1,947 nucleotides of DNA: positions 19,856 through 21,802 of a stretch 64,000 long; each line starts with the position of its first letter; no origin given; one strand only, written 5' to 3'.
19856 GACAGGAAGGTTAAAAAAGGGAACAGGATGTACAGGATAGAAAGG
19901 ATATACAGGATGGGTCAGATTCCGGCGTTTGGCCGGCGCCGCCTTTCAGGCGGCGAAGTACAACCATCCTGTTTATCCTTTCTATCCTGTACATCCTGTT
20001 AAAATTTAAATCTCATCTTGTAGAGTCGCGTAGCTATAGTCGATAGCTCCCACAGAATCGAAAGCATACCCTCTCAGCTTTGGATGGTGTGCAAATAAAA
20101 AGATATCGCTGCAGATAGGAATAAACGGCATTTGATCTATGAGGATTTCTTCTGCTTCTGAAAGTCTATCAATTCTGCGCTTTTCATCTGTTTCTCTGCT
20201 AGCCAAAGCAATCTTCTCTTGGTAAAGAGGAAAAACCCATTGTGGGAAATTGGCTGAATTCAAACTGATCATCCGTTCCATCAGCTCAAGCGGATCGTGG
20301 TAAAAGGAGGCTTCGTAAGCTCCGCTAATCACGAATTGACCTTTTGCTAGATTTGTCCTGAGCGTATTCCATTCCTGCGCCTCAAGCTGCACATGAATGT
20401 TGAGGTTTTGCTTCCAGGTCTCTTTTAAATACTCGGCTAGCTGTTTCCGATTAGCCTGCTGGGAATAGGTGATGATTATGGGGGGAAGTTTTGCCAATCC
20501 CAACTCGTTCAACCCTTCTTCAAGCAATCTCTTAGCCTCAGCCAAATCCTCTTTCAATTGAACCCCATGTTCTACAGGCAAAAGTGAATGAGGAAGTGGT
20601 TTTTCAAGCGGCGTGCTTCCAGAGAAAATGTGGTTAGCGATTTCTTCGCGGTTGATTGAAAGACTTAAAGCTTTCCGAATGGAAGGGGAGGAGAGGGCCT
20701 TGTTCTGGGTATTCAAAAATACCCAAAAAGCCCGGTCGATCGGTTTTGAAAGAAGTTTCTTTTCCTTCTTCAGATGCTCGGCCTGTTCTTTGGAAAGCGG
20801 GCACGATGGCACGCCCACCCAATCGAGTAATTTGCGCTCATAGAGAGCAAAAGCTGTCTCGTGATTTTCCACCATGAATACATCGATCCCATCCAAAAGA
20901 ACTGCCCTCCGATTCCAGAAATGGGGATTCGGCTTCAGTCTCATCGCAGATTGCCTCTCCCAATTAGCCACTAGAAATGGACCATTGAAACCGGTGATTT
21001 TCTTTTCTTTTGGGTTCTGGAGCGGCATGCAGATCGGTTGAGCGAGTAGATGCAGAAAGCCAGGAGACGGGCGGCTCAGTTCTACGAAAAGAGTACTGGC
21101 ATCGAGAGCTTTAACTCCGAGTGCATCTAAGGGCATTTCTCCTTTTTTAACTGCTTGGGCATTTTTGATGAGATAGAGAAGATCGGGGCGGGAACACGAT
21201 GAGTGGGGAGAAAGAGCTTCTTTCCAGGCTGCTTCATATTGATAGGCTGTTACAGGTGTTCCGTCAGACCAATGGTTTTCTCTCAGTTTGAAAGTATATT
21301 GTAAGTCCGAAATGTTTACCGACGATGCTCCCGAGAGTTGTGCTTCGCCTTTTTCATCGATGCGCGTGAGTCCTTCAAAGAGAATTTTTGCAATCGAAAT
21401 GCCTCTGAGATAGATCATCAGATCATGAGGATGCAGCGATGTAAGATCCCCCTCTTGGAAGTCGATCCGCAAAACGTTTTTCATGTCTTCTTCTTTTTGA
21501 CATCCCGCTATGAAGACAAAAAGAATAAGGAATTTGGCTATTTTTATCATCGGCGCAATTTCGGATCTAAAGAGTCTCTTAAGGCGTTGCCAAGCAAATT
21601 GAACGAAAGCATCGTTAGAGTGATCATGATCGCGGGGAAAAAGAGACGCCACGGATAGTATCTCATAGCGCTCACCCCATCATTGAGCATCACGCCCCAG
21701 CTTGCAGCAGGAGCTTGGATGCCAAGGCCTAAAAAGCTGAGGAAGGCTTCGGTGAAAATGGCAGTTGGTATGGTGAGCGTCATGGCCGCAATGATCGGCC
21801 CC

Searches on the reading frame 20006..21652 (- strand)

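Call 67: search_protein_families(library=pfam, proteins=[window:20006-21652:-], max_evalue=0.001)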
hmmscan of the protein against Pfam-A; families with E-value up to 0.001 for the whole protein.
window:20006-21652:- (548 aa): 1 family
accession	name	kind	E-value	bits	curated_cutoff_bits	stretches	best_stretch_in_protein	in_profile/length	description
PF00496.27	SBP_bac_5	-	8.6e-57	193.4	32.4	1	112-462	12-361/368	Bacterial extracellular solute-binding proteins, family 5 Middle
